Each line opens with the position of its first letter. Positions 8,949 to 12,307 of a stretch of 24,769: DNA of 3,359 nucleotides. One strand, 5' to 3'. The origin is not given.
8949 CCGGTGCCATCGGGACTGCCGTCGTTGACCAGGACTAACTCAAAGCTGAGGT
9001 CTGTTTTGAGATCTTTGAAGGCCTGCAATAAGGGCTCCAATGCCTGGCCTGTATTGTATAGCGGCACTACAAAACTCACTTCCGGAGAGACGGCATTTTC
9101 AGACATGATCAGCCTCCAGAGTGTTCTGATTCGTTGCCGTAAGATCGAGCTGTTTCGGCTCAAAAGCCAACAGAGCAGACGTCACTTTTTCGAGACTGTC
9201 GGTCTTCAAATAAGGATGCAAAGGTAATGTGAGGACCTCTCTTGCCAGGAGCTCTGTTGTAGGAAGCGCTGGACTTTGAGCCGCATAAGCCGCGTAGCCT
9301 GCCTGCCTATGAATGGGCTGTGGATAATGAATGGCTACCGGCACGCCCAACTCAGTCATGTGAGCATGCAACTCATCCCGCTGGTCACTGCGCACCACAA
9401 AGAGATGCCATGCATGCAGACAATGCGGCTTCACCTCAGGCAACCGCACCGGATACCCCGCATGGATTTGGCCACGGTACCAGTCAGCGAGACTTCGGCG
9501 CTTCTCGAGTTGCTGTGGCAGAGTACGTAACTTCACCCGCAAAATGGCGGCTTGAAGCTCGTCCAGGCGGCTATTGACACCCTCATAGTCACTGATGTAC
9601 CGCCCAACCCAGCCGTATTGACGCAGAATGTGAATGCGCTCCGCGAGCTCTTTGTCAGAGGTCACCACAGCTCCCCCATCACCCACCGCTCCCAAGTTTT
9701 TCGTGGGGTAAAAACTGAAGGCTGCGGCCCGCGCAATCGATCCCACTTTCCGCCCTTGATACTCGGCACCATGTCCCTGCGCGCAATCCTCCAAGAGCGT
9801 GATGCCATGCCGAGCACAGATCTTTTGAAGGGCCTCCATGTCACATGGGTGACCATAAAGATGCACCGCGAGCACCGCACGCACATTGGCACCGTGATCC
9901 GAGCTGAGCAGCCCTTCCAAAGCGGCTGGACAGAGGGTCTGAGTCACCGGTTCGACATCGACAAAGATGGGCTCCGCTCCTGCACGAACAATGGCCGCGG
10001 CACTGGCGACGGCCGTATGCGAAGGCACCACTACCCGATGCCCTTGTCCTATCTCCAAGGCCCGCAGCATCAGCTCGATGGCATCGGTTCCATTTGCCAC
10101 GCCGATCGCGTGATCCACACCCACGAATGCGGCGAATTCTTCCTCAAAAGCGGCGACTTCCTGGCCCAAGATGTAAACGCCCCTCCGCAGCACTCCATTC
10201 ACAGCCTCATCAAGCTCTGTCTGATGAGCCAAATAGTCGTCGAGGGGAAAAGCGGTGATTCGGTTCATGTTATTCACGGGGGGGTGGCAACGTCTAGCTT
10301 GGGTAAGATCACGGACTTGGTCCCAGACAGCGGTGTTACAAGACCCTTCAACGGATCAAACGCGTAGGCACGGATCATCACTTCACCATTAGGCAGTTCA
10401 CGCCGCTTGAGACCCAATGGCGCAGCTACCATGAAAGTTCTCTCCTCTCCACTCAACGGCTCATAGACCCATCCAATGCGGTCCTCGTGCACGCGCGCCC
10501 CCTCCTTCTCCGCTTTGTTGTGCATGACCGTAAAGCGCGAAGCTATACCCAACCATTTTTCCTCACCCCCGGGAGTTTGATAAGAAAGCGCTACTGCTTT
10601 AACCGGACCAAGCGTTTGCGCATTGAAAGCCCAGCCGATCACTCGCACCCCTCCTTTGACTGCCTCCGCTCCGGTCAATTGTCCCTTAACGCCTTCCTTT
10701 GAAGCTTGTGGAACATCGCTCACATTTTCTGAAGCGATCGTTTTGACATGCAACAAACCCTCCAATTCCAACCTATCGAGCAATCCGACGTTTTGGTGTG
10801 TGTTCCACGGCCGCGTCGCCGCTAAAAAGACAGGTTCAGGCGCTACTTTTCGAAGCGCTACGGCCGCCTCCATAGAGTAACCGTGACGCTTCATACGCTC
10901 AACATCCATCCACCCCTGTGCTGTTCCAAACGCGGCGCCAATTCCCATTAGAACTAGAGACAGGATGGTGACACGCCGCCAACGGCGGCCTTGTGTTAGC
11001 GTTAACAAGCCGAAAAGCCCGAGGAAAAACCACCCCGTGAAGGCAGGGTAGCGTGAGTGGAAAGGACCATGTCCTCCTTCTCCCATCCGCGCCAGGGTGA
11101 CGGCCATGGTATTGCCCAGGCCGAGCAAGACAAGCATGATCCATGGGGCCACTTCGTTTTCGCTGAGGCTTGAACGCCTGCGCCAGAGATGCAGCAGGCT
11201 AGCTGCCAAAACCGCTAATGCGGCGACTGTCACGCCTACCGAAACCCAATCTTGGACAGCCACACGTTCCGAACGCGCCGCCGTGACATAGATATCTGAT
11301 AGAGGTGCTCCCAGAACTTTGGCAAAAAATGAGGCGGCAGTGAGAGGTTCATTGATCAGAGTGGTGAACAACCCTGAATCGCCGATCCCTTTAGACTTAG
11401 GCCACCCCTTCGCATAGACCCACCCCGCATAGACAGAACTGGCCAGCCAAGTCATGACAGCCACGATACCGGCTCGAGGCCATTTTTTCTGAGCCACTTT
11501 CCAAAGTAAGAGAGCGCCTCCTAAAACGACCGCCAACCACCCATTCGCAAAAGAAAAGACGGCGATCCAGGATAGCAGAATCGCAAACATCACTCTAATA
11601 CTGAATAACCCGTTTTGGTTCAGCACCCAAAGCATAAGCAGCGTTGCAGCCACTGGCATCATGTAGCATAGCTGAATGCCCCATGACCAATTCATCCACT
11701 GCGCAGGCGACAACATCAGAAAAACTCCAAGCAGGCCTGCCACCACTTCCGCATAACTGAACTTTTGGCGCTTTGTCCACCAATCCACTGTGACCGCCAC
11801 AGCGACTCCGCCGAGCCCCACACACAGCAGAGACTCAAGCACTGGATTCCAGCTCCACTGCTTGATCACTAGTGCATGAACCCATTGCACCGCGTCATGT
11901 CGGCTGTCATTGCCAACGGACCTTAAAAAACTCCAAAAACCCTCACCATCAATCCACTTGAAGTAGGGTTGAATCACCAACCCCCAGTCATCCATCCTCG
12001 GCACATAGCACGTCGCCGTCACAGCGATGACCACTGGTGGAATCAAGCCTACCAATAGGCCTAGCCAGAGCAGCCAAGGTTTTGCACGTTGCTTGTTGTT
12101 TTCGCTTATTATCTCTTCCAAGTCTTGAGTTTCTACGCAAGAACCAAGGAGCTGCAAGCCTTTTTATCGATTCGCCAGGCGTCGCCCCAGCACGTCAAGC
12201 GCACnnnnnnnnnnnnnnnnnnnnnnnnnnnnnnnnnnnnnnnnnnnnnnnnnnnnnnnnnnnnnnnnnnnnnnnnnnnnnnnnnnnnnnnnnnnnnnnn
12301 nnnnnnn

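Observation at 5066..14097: Arn/Gtr-like lipid-carrier cassette for a 3-amino-3,6-dideoxyhexose with three GT-C transferases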

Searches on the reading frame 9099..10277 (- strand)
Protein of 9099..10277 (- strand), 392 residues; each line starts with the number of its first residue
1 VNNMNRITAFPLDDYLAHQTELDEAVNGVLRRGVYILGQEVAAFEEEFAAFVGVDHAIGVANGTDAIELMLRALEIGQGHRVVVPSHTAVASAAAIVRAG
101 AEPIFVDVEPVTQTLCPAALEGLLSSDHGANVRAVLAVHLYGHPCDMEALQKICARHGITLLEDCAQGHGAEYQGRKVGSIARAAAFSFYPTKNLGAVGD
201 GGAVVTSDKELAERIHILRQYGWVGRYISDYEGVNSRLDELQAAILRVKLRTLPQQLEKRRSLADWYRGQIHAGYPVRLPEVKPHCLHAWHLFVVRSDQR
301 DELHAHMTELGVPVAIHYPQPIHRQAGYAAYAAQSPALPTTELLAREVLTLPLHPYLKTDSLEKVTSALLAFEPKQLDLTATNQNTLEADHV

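Call 4: search_protein_families(library=pfam, proteins=[window:9099-10277:-], max_evalue=0.01)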
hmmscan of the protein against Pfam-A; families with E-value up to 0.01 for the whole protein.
window:9099-10277:- (392 aa): 2 families
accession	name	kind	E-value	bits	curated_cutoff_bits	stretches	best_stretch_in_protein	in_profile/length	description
PF01041.23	DegT_DnrJ_EryC1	-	4.1e-110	368.8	19.8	1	20-369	5-359/360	DegT/DnrJ/EryC1/StrS aminotransferase family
PF01212.27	Beta_elim_lyase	-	1.6e-07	31.4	27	1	38-222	31-227/288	Beta-eliminating lyase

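Call 5: search_protein_families(library=ncbifam, proteins=[window:9099-10277:-], max_evalue=0.01)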
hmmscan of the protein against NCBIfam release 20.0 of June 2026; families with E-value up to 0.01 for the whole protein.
window:9099-10277:- (392 aa): 10 families
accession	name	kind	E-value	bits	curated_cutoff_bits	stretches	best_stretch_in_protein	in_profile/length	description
TIGR03588.1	PseC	equivalog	2.9e-73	247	423.5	1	24-369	15-376/380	UDP-4-amino-4,6-dideoxy-N-acetyl-beta-L-altrosamine transaminase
NF008658.2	PRK11658.1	equivalog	3.3e-57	193.9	631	1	24-369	18-373/379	UDP-4-amino-4-deoxy-L-arabinose aminotransferase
TIGR04181.1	NHT_00031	hypoth_equivalog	3.3e-56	190.7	420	1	37-352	28-357/359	LegC family aminotransferase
NF008687.0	PRK11706.1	equivalog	1.2e-52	179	375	1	49-371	41-372/375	dTDP-4-amino-4,6-dideoxygalactose transaminase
TIGR04427.1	PLP_DesI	equivalog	3.8e-52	177.7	650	1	41-368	54-378/390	dTDP-4-dehydro-6-deoxyglucose aminotransferase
TIGR02379.1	ECA_wecE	subfamily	5.7e-41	140.5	434.85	1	53-370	45-372/376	dTDP-4-amino-4,6-dideoxy-D-glucose transaminase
NF011936.0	PRK15407.1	equivalog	4.2e-35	121.3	423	2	18-222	45-251/440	lipopolysaccharide biosynthesis protein RfbH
NF006810.0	PRK09331.1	subfamily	0.0016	17.3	301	1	40-177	66-210/397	Sep-tRNA:Cys-tRNA synthetase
NF005871.0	PRK07811.1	equivalog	0.0034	16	513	1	41-219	63-235/389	cystathionine gamma-synthase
TIGR02539.1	SepCysS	equivalog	0.0072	15.4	365.25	0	41-170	53-188/370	O-phospho-L-seryl-tRNA:Cys-tRNA synthase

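Call 50: search_solved_structures(query=window:9099-10277:-, max_evalue=1e-30)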
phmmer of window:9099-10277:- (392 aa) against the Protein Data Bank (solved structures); distinct sequences matched with E-value up to 1e-30: 40.
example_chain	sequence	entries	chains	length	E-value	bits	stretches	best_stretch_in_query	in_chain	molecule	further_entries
7b0d_A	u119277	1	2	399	2.5e-101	342.5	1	15-369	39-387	Glutamine--scyllo-inositol transaminase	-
2oga_A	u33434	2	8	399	1e-94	320.7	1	18-368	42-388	Transaminase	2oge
3frk_A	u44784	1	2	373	1.6e-89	303.6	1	25-371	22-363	QdtB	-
7n63_A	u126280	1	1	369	2.1e-80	273.6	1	19-361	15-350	Putative aminotransferase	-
5u1z_A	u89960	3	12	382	5.8e-79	268.9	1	21-369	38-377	Putative aminotransferase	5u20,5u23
5u21_A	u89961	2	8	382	4e-78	266.1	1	21-369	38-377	Putative aminotransferase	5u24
3nyu_A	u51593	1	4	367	3e-74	253.4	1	20-372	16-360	Aminotransferase WbpE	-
3nu7_A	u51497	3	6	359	6.5e-74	252.2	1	20-369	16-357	Aminotransferase WbpE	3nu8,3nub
3nys_A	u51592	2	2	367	2.1e-73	250.6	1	20-372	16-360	Aminotransferase WbpE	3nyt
8e75_A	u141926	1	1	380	8.5e-73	248.6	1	21-365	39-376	DegT/DnrJ/EryC1/StrS aminotransferase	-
8e77_A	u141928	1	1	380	8.5e-73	248.6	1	21-365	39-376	DegT/DnrJ/EryC1/StrS aminotransferase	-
4qgr_A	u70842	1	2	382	5.4e-69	236.1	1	20-375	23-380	DegT/DnrJ/EryC1/StrS aminotransferase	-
3uwc_A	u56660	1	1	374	7.3e-58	199.4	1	30-366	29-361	Nucleotide-sugar aminotransferase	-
3bn1_A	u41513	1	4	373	1.6e-50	175.3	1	36-369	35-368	Perosamine synthetase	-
3dr7_A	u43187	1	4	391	1.8e-50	175.1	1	36-369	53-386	Putative perosamine synthetase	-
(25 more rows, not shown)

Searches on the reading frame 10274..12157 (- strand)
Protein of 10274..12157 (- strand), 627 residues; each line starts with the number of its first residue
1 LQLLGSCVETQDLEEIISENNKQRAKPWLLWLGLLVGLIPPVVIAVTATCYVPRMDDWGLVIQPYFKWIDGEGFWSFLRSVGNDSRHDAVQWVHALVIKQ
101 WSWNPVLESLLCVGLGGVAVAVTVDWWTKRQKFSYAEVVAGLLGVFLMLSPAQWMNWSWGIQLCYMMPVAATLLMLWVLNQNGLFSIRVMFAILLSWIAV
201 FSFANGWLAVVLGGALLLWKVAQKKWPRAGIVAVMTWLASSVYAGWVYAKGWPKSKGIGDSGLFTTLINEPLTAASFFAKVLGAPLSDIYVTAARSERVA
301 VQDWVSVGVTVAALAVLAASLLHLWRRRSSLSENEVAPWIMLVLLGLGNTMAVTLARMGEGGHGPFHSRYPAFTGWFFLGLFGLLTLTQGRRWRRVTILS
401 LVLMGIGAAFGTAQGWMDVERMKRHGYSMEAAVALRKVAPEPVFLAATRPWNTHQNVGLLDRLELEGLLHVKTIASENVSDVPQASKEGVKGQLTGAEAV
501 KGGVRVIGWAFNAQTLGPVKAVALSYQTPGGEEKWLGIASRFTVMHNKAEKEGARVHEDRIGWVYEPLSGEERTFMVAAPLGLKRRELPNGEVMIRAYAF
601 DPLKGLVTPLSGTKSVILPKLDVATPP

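Call 4: search_protein_families(library=pfam, proteins=[window:10274-12157:-], max_evalue=0.01)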
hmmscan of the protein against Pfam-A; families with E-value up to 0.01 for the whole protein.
window:10274-12157:- (627 aa): 1 family
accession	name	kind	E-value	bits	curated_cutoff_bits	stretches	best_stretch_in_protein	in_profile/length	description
PF06197.19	DUF998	-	0.0099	16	30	1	304-413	40-155/184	Protein of unknown function (DUF998)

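Call 5: search_protein_families(library=ncbifam, proteins=[window:10274-12157:-], max_evalue=0.01)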
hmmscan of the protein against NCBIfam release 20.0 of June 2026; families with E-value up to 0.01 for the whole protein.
window:10274-12157:- (627 aa): 0 families

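Call 9: find_homologous_proteins(query=window:10274-12157:-)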
Query window:10274-12157:- (627 aa): 13 proteins with E <= 0.001 among 8000 candidates.
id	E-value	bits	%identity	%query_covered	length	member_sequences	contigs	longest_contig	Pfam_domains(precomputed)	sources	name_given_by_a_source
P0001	0.0e+0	1308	94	98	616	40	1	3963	-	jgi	jgi:hypothetical protein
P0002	4.9e-221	754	58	93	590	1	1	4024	-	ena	-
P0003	6.3e-211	720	54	97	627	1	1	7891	-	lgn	-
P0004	5.5e-210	717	56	94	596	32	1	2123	-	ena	-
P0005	4.0e-209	714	56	96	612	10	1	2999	-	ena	-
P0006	8.2e-208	710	54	98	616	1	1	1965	-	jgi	-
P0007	1.8e-206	706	55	94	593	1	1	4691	-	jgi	jgi:hypothetical protein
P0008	4.9e-206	704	55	94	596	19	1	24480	-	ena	-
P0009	1.1e-202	693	54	94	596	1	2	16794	-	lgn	-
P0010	4.4e-198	678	54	97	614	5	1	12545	-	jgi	jgi:hypothetical protein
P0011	2.0e-128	448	42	92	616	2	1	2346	-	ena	-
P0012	2.4e-123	431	43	91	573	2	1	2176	-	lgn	-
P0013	5.0e-4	37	27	38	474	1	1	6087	-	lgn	-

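Call 10: search_solved_structures(query=window:10274-12157:-, max_evalue=10)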
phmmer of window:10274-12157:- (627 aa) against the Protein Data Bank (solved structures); distinct sequences matched with E-value up to 10: 0.

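Call 32: predict_structure(alignment_id=A1)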
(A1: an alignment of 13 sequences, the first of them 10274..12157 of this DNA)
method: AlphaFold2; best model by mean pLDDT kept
length: 627 residues; sequences in the alignment: 13
mean_pLDDT: 78.9   pTM: 0.81
mean pLDDT of the five models: 78.9, 76.5, 72.2, 69.5, 68.5
residues with pLDDT >= 90: 169; 70-90: 305; 50-70: 106; < 50: 47
segments of 3 or more residues with pLDDT < 50: 1-9, 254-259, 360-363, 450-452, 570-584, 622-627
pLDDT, mean of each block of 10 residues (from residue 1): 44 54 71 92 87 77 86 83 72 90 88 92 89 80 89 66 83 93 87 95 87 93 89 95 87 49 66 86 81 66 86 95 91 87 92 71 52 82 91 90 88 81 79 79 60 64 88 87 76 85 79 80 89 83 63 61 53 46 57 91 89 86 39
secondary structure, 60 per line:
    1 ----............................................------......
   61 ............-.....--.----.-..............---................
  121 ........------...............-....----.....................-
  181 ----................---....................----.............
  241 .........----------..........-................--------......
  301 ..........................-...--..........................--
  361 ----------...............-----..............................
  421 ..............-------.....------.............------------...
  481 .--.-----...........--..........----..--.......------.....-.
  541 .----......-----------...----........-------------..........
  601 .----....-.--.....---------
elements in order: H5-48 H55-72 H74-78 H88-101 H105-128 H135-149 H151-154 H159-179 H185-200 H204-223 H228-249 H260-269 H271-286 H295-326 H333-358 H371-385 H391-434 H442-446 H453-465 E490-500 E503-512 E521-527 E534-538 H546-551 E563-565 H570-577 E591-601 E606-609 E614-618

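Call 36: fold_search(model_id=the predicted structure, library=pdb)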
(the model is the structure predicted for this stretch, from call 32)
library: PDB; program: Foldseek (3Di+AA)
matches with E <= 10: 1177; with E <= 0.001: 1
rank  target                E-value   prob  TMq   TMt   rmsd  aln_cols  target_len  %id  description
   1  8age_A                8.2e-04  1.00  0.36  0.35  12.1       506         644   10  Structure of yeast oligosaccharylransferase complex with acceptor peptide bound (released 2022-12-07)
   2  8b6l_I                1.0e-03  1.00  0.34  0.31  13.5       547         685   12  Subtomogram average of the human Sec61-TRAP-OSTA-translocon (released 2022-12-07)
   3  5ezm                  2.2e-03  1.00  0.31  0.35  15.9       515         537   13  Crystal Structure of ArnT from Cupriavidus metallidurans in the apo state (released 2016-02-17)
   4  8agb_A                2.3e-03  1.00  0.27  0.26  20.9       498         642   10  Structure of yeast oligosaccharylransferase complex with lipid-linked oligosaccharide bound (released 2022-12-07)
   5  7zlh_A                4.7e-03  1.00  0.32  0.31  12.2       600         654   10  Cryo-EM structure of C-mannosyltransferase CeDPY19, in apo state, bound to CMT2-Fab and anti-Fab nanobody (released 2023-01-11)
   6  5f15                  4.9e-03  0.99  0.28  0.32  16.7       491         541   12  Crystal Structure of ArnT from Cupriavidus metallidurans bound to Undecaprenyl phosphate (released 2016-02-17)
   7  7e9s_A                1.1e-02  0.99  0.33  0.25  13.2       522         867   12  Archaeal oligosaccharyltransferase AglB from Archaeoglobus fulgidus in complex with an inhibitory peptide and a dolich (released 2021-09-08)
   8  7zlg_A                1.2e-02  1.00  0.33  0.32  11.2       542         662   10  Cryo-EM structure of C-mannosyltransferase CeDPY19, in complex with acceptor peptide and bound to CMT2-Fab and anti-Fa (released 2023-01-11)
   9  6w98_A                2.6e-02  0.97  0.27  0.15  11.8       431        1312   13  Single-Particle Cryo-EM Structure of Arabinofuranosyltransferase AftD from Mycobacteria (released 2020-05-13)
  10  6qtl_A                3.4e-02  0.98  0.12  0.47   9.2       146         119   13  Caffeine recognizing nanobody (released 2019-04-10)
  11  1ap2_D                4.1e-02  0.87  0.10  0.35   7.4       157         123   15  SINGLE CHAIN FV OF C219 (released 1997-12-24)
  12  7x8y_H                4.3e-02  0.96  0.12  0.42   6.7       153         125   11  The SARS-CoV-2 receptor binding domain bound with the Fab fragment of a human neutralizing antibody Ab159 (released 2022-12-07)
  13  4lmh_D                4.5e-02  0.75  0.10  0.09  15.6       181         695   13  Crystal structure of the outer membrane decaheme cytochrome OmcA (released 2014-04-16)
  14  5i17_B                5.1e-02  0.99  0.13  0.31   6.3       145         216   14  CRYSTAL STRUCTURE OF HUMAN GERMLINE ANTIBODY IGHV1-69/IGKV3-20 (released 2016-06-08)
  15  4lmh_B                5.1e-02  0.77  0.11  0.10  15.2       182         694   15  Crystal structure of the outer membrane decaheme cytochrome OmcA (released 2014-04-16)
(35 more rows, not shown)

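Call 37: find_encoding_contigs(protein=P0008, flank=10000, max_places=3)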
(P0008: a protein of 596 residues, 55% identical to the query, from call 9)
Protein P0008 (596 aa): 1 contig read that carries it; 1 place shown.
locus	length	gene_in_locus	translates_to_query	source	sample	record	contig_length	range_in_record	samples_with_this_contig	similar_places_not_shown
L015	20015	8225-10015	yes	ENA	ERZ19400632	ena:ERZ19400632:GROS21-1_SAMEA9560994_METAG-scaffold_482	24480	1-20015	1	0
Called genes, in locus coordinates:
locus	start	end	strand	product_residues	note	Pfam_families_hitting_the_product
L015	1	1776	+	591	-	?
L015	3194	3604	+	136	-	-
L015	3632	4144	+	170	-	-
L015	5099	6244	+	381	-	PF01544:CorA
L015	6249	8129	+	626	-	-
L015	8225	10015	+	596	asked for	-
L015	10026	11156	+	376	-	PF01041:DegT_DnrJ_EryC1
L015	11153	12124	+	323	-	PF00535:Glycos_transf_2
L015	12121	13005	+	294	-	PF25084:LbH_EIF2B (faint), PF25087:GMPPB_C (faint), PF14602:Hexapep_2 (faint), PF00132:Hexapep (weak), PF05523:FdtA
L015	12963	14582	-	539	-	PF13231:PMT_2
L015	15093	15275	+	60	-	-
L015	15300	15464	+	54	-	-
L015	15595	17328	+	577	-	-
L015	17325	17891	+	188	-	-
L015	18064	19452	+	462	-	PF00245:Alk_phosphatase, PF01676:Metalloenzyme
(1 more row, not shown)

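Call 98: find_encoding_contigs(protein=P0009, flank=7000, max_places=1)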
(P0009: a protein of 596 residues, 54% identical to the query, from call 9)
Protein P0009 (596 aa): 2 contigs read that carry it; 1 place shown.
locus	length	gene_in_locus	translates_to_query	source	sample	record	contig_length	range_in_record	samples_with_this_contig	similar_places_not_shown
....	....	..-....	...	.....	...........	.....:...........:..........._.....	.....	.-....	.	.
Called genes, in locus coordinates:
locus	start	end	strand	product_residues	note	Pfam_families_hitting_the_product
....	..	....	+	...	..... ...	-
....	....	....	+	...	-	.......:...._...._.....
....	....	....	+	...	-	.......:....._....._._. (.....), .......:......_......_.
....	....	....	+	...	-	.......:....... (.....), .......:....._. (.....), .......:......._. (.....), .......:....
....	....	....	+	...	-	-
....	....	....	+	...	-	-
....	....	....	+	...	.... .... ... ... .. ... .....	-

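Call 99: find_encoding_contigs(protein=P0010, flank=7000, max_places=1)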
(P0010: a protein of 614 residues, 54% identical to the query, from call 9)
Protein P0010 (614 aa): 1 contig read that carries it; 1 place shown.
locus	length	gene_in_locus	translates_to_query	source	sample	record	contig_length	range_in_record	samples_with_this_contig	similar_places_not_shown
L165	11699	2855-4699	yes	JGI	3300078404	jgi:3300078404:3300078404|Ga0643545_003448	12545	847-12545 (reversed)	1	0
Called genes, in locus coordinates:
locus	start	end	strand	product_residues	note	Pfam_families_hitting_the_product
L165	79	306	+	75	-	-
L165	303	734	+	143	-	PF01850:PIN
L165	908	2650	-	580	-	PF00884:Sulfatase, PF01663:Phosphodiest (faint), PF16347:SGSH_C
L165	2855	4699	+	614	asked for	-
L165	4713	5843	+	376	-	PF01041:DegT_DnrJ_EryC1, PF00155:Aminotran_1_2 (faint)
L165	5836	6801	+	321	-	PF00535:Glycos_transf_2, PF13641:Glyco_tranf_2_3 (faint)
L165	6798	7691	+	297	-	PF25084:LbH_EIF2B (faint), PF25087:GMPPB_C (faint), PF14602:Hexapep_2 (weak), PF00132:Hexapep (weak), PF05523:FdtA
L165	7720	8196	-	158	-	PF01402:RHH_1 (faint)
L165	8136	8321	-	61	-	-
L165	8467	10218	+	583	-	PF03235:GmrSD_N, PF07510:GmrSD_C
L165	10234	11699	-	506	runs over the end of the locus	PF07394:DUF1501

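Call 100: find_encoding_contigs(protein=P0003, flank=7000, max_places=1)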
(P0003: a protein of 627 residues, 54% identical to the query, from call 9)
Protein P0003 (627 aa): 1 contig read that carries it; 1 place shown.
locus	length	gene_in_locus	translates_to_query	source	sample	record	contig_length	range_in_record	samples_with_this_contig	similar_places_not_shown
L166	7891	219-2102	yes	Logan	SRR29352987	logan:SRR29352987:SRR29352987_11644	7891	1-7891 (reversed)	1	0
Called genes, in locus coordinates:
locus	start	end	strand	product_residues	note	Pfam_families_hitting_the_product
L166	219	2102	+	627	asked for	-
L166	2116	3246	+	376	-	PF01041:DegT_DnrJ_EryC1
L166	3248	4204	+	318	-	PF00535:Glycos_transf_2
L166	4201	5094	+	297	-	PF25087:GMPPB_C (faint), PF14602:Hexapep_2 (faint), PF00132:Hexapep (weak), PF05523:FdtA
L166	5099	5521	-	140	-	-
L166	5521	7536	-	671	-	PF13231:PMT_2 (weak)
